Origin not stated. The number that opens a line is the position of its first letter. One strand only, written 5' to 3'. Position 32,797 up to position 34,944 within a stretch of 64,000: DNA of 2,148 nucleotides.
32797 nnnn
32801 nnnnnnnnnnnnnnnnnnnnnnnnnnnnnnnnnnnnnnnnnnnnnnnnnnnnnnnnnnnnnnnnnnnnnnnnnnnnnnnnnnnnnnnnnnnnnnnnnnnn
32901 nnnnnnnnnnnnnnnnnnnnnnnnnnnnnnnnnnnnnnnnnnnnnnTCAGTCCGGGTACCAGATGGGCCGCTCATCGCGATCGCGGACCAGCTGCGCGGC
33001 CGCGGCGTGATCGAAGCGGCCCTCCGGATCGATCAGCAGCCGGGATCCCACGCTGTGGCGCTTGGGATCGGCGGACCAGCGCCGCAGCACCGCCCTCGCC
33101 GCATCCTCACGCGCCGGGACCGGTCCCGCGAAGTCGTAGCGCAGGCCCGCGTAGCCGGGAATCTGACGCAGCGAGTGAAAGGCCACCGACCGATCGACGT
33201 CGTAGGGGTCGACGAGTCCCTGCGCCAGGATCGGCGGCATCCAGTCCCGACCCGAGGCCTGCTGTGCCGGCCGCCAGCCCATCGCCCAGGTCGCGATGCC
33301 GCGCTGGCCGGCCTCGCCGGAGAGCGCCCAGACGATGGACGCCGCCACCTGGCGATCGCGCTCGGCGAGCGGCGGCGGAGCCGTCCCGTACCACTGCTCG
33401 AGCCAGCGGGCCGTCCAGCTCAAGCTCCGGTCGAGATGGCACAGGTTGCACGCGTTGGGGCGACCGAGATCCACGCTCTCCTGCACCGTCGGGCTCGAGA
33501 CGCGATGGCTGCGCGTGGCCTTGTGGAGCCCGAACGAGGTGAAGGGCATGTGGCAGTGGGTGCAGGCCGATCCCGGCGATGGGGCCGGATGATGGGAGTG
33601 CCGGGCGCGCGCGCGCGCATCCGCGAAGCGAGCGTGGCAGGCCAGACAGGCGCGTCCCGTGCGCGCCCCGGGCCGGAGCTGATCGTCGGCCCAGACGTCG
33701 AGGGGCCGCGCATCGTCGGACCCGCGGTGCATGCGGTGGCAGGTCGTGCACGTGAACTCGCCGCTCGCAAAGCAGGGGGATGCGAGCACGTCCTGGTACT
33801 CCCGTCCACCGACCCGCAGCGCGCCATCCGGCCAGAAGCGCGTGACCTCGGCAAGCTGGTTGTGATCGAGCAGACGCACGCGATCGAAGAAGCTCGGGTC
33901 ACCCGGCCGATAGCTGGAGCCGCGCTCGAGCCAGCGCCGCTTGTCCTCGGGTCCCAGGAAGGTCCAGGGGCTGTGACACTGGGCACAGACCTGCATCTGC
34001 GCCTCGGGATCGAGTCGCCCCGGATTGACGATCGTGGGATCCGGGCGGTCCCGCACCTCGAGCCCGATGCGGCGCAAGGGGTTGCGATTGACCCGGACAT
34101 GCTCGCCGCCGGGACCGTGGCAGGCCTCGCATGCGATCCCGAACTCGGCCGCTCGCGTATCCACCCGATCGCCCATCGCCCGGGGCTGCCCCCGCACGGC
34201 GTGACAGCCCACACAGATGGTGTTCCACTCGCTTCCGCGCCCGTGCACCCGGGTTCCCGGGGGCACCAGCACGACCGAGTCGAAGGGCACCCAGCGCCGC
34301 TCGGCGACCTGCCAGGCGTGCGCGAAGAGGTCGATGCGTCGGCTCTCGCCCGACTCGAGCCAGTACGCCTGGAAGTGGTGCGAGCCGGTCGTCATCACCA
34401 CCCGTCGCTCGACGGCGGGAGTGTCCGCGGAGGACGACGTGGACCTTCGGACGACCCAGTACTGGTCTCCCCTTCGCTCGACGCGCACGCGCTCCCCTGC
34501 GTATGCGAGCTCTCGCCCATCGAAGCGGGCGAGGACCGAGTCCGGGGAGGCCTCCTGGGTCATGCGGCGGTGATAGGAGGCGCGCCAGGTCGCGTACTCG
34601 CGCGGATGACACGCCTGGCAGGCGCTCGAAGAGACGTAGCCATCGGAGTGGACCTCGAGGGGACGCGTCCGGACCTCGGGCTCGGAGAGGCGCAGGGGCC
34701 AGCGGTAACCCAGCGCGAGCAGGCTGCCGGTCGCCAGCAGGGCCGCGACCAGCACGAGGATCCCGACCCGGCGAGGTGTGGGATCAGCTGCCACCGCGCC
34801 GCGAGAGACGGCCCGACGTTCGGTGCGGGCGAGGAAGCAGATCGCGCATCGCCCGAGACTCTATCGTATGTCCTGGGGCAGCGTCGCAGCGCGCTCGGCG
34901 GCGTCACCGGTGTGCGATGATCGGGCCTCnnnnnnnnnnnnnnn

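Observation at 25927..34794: Co-directional super-cluster: octaheme cytochrome, hybrid sensor kinase, mauB-E-D-A, monoheme cytochrome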

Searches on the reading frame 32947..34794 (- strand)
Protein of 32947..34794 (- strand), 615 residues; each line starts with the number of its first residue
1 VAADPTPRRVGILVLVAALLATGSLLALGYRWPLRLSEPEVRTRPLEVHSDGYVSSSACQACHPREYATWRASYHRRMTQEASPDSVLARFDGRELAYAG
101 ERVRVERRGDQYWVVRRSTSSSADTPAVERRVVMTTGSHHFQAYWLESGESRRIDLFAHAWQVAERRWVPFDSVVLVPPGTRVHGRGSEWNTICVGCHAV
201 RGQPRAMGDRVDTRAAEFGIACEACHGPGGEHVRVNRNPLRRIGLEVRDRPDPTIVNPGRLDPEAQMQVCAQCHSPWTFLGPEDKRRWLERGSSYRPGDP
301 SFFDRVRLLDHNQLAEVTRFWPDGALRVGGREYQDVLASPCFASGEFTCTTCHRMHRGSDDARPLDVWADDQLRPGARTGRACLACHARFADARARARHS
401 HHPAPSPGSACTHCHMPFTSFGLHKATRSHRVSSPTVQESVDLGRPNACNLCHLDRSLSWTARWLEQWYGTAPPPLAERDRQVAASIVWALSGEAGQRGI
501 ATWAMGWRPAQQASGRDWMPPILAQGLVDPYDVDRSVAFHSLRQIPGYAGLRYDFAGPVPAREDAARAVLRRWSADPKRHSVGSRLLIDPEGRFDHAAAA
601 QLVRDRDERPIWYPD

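Call 4: search_protein_families(library=pfam, proteins=[window:32947-34794:-], max_evalue=0.01)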
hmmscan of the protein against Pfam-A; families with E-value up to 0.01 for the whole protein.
window:32947-34794:- (615 aa): 6 families
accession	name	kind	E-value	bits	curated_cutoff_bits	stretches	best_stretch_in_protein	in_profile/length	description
PF02335.20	Cytochrom_C552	-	5.4e-09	35.9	24.1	2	219-284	125-185/438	Cytochrome c552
PF14522.11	Cytochrome_C7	-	4.6e-08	33.2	24.8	1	379-453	12-66/67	Cytochrome c7 and related cytochrome c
PF13435.11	Cytochrome_C554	-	7.3e-06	27.3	20.8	0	190-227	47-84/84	Cytochrome c554 and c-prime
PF14537.11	Cytochrom_c3_2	-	0.00044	21.1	25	0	192-275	7-65/79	Cytochrome c3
PF22113.1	Mtrc-MtrF_II-IV_dom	-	0.00057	19.9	30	0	266-425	27-173/176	Outer membrane cytochrome MtrC/MtrF-like, domains II/IV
PF09699.15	Paired_CXXCH_1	-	0.0016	18.6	20.6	0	343-390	5-39/41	Doubled CXXCH motif (Paired_CXXCH_1)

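Call 5: search_protein_families(library=ncbifam, proteins=[window:32947-34794:-], max_evalue=0.01)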
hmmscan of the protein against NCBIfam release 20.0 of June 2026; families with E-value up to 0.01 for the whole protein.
window:32947-34794:- (615 aa): 7 families
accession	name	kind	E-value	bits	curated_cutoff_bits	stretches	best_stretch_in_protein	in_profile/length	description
NF041028.1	decahem_GSU2203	exception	6e-15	55.3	325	2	192-275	37-109/317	GSU2203 family decaheme c-type cytochrome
TIGR03508.1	decahem_SO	subfamily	3.8e-11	43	192.2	2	193-275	4-78/258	DmsE family decaheme c-type cytochrome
NF041198.1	UshA_like_PCGU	equivalog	5.6e-07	28.5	275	2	188-248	439-493/519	UshA-like (seleno)protein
TIGR04257.1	nanowire_3heme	domain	0.00059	19.9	40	0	381-430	24-74/75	c(7)-type cytochrome triheme domain-containing protein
TIGR03507.1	decahem_SO1788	subfamily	0.0025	16.4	209.3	0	348-428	245-315/672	OmcA/MtrC family decaheme c-type cytochrome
TIGR04315.1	octaheme_Shew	subfamily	0.003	16.6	375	0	344-420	185-255/440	tetrathionate reductase family octaheme c-type cytochrome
NF043010.1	Cyt554_Nsmonas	equivalog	0.0061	16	400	1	194-238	83-127/238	cytochrome c-550 CycA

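Call 22: find_homologous_proteins(query=window:32947-34794:-, max_evalue=0.00001)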
Query window:32947-34794:- (615 aa): 4319 proteins with E <= 0.00001 among 8000 candidates; the best 120 are listed.
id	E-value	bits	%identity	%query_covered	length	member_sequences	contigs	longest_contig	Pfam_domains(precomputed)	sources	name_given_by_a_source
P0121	0.0e+0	1448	100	100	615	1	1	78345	PF13435.12,PF02335.21,PF14522.12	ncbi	ncbi:MAG: multiheme c-type cytochrome [Myxococcota bacterium]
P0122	7.0e-193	661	52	94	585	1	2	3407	PF13435.12,PF14522.12,PF22113.2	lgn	-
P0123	4.3e-192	658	51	93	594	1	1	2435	PF13435.12,PF14522.12,PF22113.2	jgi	jgi:hypothetical protein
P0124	3.8e-191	655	51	92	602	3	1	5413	PF09699.16,PF13435.12,PF14522.12,PF22113.2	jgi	-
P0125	1.3e-190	653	51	94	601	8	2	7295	PF13435.12,PF14522.12,PF22113.2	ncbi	-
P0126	1.4e-190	653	50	98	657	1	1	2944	PF09699.16,PF02335.21,PF14522.12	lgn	-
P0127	2.8e-190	652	52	92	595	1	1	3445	PF13435.12,PF14522.12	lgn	-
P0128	1.7e-189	649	52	92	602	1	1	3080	PF02335.21,PF14522.12,PF22113.2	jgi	-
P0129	4.4e-188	645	49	95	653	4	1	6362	PF09699.16,PF13435.12,PF02335.21,PF14522.12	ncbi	-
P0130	5.3e-188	645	51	93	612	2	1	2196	PF14537.12,PF13435.12,PF14522.12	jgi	-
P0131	1.6e-183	630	51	92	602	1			PF09699.16,PF13435.12,PF14522.12,PF22113.2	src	-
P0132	2.2e-183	629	50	93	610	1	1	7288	PF13435.12,PF02335.21,PF14522.12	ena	-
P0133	3.0e-183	629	51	92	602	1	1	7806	PF09699.16,PF13435.12,PF14522.12,PF22113.2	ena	-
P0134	3.9e-183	628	51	93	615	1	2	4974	PF13435.12,PF14522.12,PF22113.2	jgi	jgi:hypothetical protein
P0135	2.5e-181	622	48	98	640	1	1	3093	PF13435.12,PF02335.21,PF14522.12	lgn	-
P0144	6.9e-174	598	47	93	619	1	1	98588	PF09699.16,PF14537.12,PF13435.12,PF14522.12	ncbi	-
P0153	1.5e-171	590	49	93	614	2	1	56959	PF09699.16,PF14537.12,PF13435.12,PF02335.21,PF14522.12,PF22113.2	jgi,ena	-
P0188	1.7e-166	574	46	94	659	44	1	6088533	PF13435.12,PF02335.21,PF14522.12,PF22113.2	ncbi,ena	-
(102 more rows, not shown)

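Call 23: find_encoding_contigs(protein=P0144, flank=7000, max_places=1)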
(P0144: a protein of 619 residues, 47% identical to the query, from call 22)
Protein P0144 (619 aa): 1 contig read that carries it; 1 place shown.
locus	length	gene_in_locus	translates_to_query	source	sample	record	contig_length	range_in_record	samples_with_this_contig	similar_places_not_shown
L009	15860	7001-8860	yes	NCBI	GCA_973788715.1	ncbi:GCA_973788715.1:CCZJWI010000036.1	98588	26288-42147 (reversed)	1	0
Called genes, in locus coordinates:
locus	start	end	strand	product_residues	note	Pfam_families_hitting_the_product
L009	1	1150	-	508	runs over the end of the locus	PF13372:Alginate_exp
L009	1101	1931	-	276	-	PF00950:ABC-3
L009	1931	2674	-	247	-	PF00005:ABC_tran, PF02463:SMC_N (faint), PF13304:AAA_21 (weak)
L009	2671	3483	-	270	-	PF01297:ZnuA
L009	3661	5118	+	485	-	PF00171:Aldedh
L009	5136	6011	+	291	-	PF22632:BphC_D1, PF00903:Glyoxalase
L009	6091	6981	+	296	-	PF05853:BKACE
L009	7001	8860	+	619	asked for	PF14522:Cytochrome_C7 (faint), PF14537:Cytochrom_c3_2 (faint), PF09699:Paired_CXXCH_1 (faint), PF13435:Cytochrome_C554 (faint)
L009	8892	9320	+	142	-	-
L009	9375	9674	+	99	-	PF08818:DUF1801 (weak)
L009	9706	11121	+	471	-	PF06723:MreB_Mbl (faint), PF00012:HSP70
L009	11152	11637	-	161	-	PF10604:Polyketide_cyc2, PF08327:AHSA1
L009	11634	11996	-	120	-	PF12840:HTH_20, PF01022:HTH_5, PF13412:HTH_24 (weak)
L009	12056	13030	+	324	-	PF01370:Epimerase, PF16363:GDP_Man_Dehyd (weak)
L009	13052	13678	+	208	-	PF02798:GST_N, PF13417:GST_N_3, PF13409:GST_N_2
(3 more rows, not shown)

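Call 24: find_encoding_contigs(protein=P0188, flank=7000, max_places=1)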
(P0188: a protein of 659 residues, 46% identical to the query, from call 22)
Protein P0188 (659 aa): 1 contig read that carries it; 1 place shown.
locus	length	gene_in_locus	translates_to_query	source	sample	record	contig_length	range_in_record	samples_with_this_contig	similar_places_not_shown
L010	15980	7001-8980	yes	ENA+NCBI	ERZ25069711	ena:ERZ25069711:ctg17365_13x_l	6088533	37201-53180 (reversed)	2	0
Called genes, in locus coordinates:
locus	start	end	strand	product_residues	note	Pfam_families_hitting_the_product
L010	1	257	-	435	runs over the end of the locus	PF00675:Peptidase_M16, PF05193:Peptidase_M16_C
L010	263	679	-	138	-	PF01894:YjbQ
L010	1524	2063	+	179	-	-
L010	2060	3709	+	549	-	PF00282:Pyridoxal_deC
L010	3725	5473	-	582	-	PF01425:Amidase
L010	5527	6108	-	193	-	PF03358:FMN_red, PF02525:Flavodoxin_2 (weak)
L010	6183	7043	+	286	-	-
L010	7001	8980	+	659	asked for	PF14522:Cytochrome_C7 (faint), PF22113:Mtrc-MtrF_II-IV_dom (faint), PF02335:Cytochrom_C552 (faint), PF13435:Cytochrome_C554 (faint)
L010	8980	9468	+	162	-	-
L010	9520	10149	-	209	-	PF13442:Cytochrome_CBB3, PF00034:Cytochrom_C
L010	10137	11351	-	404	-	PF00174:Oxidored_molyb, PF03404:Mo-co_dimer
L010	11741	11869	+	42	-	-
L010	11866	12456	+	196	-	PF00881:Nitroreductase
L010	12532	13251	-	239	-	PF00174:Oxidored_molyb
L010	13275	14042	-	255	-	PF00072:Response_reg, PF04397:LytTR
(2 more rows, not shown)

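Call 25: find_encoding_contigs(protein=P0153, flank=7000, max_places=1)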
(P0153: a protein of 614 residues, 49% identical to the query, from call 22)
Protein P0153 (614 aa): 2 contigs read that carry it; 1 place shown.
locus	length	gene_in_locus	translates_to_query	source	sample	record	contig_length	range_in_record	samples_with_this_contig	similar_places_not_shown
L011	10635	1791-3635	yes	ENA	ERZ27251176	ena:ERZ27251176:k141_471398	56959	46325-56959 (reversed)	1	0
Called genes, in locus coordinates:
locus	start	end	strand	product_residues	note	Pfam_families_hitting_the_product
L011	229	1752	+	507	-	PF02321:OEP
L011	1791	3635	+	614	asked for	PF02335:Cytochrom_C552 (faint), PF09699:Paired_CXXCH_1 (faint), PF13435:Cytochrome_C554 (faint), PF14522:Cytochrome_C7 (faint), PF14537:Cytochrom_c3_2 (faint), PF22113:Mtrc-MtrF_II-IV_dom (faint)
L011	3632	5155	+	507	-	PF05090:HTTM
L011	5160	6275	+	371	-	PF04909:Amidohydro_2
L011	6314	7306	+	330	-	-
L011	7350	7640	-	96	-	PF14333:DUF4389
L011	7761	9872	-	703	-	-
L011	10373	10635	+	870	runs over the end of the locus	PF03176:MMPL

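Call 65: search_solved_structures(query=window:32947-34794:-, max_evalue=0.1)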
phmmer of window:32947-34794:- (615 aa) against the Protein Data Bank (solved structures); distinct sequences matched with E-value up to 0.1: 6.
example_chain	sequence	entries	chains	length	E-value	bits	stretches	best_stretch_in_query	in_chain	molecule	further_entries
6i5b_A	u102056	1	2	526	3.4e-13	52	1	184-235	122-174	Uncharacterized protein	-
8bcx_A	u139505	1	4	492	0.00012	23.7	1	407-456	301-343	Nitrite reductase (cytochrome; ammonia-forming)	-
6v0a_A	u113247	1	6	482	0.0007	21.2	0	407-456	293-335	Nitrite reductase (cytochrome; ammonia-forming)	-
1bvb_A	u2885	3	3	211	0.013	17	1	193-239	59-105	CYTOCHROME C-554 | CYTOCHROME C554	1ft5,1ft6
5ze8_A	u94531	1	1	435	0.054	15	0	381-427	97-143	cytochrome c552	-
3ubr_A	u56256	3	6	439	0.065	14.7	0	220-290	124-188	Cytochrome c-552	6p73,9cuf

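Call 77: find_related_loci(query=A3, collection=metagenome_contigs, flank=8000)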
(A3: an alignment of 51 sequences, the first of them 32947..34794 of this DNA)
Query A3 (615 aa) in metagenome_contigs; peptide patterns used: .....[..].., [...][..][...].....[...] (x = any residue, [..] = any of these).
600 stretches matched a pattern (row limit reached: there are more); 508 encode a relative of the query (tblastn E <= 1e-3); the best 80 are kept; 80 distinct loci.
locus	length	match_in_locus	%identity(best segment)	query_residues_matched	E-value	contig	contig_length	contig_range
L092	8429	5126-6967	47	23-611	2e-163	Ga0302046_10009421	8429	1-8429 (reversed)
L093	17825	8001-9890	45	10-612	4e-163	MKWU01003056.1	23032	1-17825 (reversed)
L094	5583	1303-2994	49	44-611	3e-165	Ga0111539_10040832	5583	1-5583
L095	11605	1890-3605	49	44-612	9e-163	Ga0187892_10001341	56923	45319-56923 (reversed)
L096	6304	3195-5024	41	13-612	2e-162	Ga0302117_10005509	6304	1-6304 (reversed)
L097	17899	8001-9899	43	14-612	6e-161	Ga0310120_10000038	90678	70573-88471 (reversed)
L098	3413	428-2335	43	12-613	1e-167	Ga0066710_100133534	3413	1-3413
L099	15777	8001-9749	44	38-611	2e-159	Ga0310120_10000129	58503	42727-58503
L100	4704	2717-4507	45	38-609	2e-162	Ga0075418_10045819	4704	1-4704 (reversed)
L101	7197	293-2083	45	38-609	3e-158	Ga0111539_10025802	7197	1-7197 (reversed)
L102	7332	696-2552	45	8-612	4e-158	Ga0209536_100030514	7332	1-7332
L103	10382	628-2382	43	46-611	6e-158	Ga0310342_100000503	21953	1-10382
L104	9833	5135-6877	46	27-611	1e-157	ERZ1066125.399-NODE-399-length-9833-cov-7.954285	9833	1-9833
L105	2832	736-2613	45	5-611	6e-167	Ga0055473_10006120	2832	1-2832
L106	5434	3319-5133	44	29-612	2e-159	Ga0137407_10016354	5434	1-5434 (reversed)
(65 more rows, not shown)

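Call 85: predict_structure(alignment_id=A3)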
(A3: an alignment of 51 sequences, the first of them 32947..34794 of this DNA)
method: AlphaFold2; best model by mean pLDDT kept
length: 615 residues; sequences in the alignment: 51
mean_pLDDT: 87.3   pTM: 0.87
mean pLDDT of the five models: 87.3, 85.7, 84.7, 84.4, 81.6
residues with pLDDT >= 90: 327; 70-90: 236; 50-70: 33; < 50: 19
segments of 3 or more residues with pLDDT < 50: 302-316
pLDDT, mean of each block of 10 residues (from residue 1): 58 87 73 63 89 79 88 90 95 94 96 87 79 92 94 94 93 90 82 90 88 91 82 86 88 81 86 77 89 76 45 53 76 81 88 89 90 87 90 94 92 90 86 91 94 97 98 97 98 96 97 96 98 96 96 93 97 86 92 95 95 78
secondary structure, 60 per line:
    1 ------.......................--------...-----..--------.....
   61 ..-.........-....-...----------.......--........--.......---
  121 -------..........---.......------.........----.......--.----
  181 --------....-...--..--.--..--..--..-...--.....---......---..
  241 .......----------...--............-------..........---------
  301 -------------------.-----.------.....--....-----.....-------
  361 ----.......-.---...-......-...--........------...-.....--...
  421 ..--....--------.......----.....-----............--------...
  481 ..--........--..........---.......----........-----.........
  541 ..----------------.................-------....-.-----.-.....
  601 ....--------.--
elements in order: H7-29 H56-62 H64-72 H74-77 E79-81 E92-98 E101-108 E111-117 E128-137 E141-147 E154-162 E167-170 H189-192 E217-219 H222-226 H230-235 H239-247 H263-274 H282-291 H333-337 H340-343 H349-352 H365-371 H381-386 H393-400 H411-415 E418-422 E425-428 H437-443 H448-452 H458-469 H478-482 H485-492 H495-504 H508-514 H519-526 H532-542 H559-575 H596-604

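Call 87: fold_search(model_id=the predicted structure, library=pdb)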
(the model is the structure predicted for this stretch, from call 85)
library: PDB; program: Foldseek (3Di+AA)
matches with E <= 10: 278; with E <= 0.001: 2
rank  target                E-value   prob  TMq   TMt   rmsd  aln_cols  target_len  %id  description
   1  6i5b_A                6.4e-10  1.00  0.45  0.55  15.8       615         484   16  Crystal Structure of Outer Cell Wall Cytochrome OcwA (released 2019-09-25)
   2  6i5b_B                8.7e-10  1.00  0.45  0.56  15.8       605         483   17  Crystal Structure of Outer Cell Wall Cytochrome OcwA (released 2019-09-25)
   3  4rkn_C                1.1e-02  0.84  0.29  0.28  21.3       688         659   14  Wolinella succinogenes octaheme sulfite reductase MccA, form II (released 2015-02-04)
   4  4rkm_A                1.1e-02  0.69  0.27  0.26  20.5       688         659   14  Wolinella succinogenes octaheme sulfite reductase MccA, form I (released 2015-02-04)
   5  4rkm_G                1.3e-02  0.80  0.30  0.28  20.1       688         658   13  Wolinella succinogenes octaheme sulfite reductase MccA, form I (released 2015-02-04)
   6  4rkm_B                1.5e-02  0.77  0.29  0.27  21.0       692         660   14  Wolinella succinogenes octaheme sulfite reductase MccA, form I (released 2015-02-04)
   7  4rkn_B                5.7e-02  0.60  0.26  0.24  12.9       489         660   15  Wolinella succinogenes octaheme sulfite reductase MccA, form II (released 2015-02-04)
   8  9g58_B                7.9e-01  0.38  0.06  0.22   8.7        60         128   13  Pseudomonas fluorescens periplasmic aspartic peptidase Pfl01_1762 (RloA) (released 2025-04-09)
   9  5mfo_B                1.0e+00  0.28  0.09  0.26  13.3       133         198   16  Designed armadillo repeat protein YIIIM3AIII (released 2017-09-13)
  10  3sla_B                1.1e+00  0.18  0.10  0.33  14.7       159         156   13  X-ray structure of first four repeats of human beta-catenin (released 2012-02-29)
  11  1p32_C                1.2e+00  0.07  0.08  0.19  20.1       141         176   11  CRYSTAL STRUCTURE OF HUMAN P32, A DOUGHNUT-SHAPED ACIDIC MITOCHONDRIAL MATRIX PROTEIN (released 1999-04-06)
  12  6szw_B                1.2e+00  0.06  0.08  0.18  19.4       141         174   15  Asymmetric complex of Factor XII and kininogen with gC1qR/C1QBP/P32 is governed by allostery (released 2020-07-22)
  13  7px8_C                1.2e+00  0.02  0.06  0.05  19.0       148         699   11  CryoEM structure of mammalian acylaminoacyl-peptidase (released 2022-05-25)
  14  3sla_E                1.3e+00  0.20  0.09  0.29  12.9       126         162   13  X-ray structure of first four repeats of human beta-catenin (released 2012-02-29)
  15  5cyb                  1.4e+00  0.21  0.08  0.38   9.9        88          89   11  Structure of a lipocalin lipoprotein affecting virulence in Streptococcus pneumoniae (released 2016-09-14)
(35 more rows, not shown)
